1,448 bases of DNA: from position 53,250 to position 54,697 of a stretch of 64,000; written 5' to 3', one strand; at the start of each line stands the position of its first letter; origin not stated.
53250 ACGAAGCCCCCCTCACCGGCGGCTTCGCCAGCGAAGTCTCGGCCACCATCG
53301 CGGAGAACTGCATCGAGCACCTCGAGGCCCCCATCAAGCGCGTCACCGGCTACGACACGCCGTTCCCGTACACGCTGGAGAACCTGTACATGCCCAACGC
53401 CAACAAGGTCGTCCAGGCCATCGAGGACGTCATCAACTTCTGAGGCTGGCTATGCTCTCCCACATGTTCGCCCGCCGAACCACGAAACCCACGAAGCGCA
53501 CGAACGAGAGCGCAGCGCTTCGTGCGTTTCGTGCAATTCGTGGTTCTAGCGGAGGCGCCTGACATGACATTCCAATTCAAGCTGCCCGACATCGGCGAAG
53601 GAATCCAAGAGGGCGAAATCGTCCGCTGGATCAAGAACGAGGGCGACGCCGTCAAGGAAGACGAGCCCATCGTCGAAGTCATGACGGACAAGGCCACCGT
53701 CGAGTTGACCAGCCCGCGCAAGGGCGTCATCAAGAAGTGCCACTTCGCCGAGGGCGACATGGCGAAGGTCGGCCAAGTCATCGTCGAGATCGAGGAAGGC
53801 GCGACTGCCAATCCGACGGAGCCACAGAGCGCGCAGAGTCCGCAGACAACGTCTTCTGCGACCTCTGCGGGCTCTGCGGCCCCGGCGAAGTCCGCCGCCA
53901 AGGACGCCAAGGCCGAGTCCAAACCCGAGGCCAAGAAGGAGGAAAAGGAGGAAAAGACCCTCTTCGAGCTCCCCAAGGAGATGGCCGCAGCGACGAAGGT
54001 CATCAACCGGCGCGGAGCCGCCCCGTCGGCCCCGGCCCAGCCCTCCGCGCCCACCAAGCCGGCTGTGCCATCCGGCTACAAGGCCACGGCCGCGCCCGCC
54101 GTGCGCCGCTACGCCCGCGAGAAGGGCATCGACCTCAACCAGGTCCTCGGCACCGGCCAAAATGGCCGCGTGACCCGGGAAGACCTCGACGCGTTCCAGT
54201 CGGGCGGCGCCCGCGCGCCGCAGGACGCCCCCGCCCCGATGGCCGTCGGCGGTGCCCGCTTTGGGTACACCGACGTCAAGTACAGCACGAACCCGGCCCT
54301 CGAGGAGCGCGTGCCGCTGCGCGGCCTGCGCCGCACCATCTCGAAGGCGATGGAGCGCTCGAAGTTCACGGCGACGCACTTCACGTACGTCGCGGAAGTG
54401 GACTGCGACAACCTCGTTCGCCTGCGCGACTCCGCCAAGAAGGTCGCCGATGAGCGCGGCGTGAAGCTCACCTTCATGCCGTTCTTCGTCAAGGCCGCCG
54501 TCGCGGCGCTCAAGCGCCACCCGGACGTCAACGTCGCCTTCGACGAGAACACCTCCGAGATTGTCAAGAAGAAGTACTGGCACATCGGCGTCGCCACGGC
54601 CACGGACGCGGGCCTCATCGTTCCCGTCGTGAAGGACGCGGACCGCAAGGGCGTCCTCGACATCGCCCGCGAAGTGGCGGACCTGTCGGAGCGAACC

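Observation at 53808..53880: Hairpin repeat inserted in frame in the E2 lipoyl-to-PSBD linker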

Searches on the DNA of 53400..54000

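Call 76: search_rna_families(source=window, start=53400, end=54000, threshold=evalue, max_evalue=1)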
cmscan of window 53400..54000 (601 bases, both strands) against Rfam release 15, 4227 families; matches with E-value up to 1: 9.
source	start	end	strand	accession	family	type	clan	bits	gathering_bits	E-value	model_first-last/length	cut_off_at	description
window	53821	53880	-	RF03878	mir-B6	Gene; miRNA;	-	26.8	89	0.23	1-83/83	no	mir-B6 microRNA precursor family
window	53816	53885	-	RF03593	mir-2331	Gene; miRNA;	-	26.3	100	0.023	1-71/71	no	mir-2331 microRNA precursor family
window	53818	53883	-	RF03560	mir-3926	Gene; miRNA;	-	25.6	82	0.023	1-63/63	no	mir-3926 microRNA precursor family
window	53812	53889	+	RF00926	MIR1151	Gene; miRNA;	-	23.7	90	0.35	1-110/110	no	MIR1151 microRNA precursor family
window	53813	53888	-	RF03294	mir-H3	Gene; miRNA;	-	23.4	70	0.53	1-81/81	no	mir-H3 microRNA precursor family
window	53807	53892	-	RF03191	mir-1913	Gene; miRNA;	-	22.1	105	0.075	1-80/80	no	mir-1913 microRNA precursor family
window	53818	53883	+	RF03560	mir-3926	Gene; miRNA;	-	21.1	82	0.29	1-63/63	no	mir-3926 microRNA precursor family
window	53727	53912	-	RF01752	psaA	Cis-reg;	-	19.5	50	0.024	1-197/197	no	psaA RNA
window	53813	53888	-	RF03457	MIR173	Gene; miRNA;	-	18.1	70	0.82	1-102/102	no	MIR173 microRNA precursor family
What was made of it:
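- On Any described RNA family (Rfam 15): Only generic hairpin hits far below threshold at 53807-53892 (call 76).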

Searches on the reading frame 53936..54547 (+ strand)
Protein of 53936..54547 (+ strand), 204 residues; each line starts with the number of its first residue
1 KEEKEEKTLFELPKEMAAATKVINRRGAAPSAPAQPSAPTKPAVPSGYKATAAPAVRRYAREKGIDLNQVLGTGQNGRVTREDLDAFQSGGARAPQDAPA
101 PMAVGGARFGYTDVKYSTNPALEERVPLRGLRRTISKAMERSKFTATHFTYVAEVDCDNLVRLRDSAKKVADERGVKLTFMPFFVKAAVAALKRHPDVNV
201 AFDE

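Call 29: find_related_loci(query=window:53936-54547:+, collection=metagenome_contigs, flank=6000)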
Query seq(204 aa) (204 aa) in metagenome_contigs; peptide patterns used: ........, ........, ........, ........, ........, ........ (x = any residue, [..] = any of these).
600 stretches matched a pattern (row limit reached: there are more); 255 encode a relative of the query (tblastn E <= 1e-3); the best 80 are kept; 80 distinct loci.
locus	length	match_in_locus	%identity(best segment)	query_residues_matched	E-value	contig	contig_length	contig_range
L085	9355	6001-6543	41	30-204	6e-34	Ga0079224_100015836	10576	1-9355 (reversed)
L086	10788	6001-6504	40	38-204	5e-33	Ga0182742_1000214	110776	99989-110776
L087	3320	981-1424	41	49-204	2e-27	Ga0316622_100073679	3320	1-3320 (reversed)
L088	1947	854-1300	39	43-203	3e-26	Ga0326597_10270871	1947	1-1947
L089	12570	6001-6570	35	34-203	3e-25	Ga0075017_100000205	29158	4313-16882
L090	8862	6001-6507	39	47-204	3e-25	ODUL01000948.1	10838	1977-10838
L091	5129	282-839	34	45-203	1e-24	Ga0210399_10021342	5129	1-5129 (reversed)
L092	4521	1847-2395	35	46-203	2e-24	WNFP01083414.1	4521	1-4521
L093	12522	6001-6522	38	47-203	5e-24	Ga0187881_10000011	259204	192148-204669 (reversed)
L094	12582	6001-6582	34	40-203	7e-23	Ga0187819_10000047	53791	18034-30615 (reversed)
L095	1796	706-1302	33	31-203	6e-23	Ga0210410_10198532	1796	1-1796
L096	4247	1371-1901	35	52-203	7e-23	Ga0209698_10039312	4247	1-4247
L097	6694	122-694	33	37-203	1e-22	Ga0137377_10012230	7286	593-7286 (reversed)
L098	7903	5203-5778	33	37-203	1e-22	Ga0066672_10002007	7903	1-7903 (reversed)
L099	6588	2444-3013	35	28-203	1e-22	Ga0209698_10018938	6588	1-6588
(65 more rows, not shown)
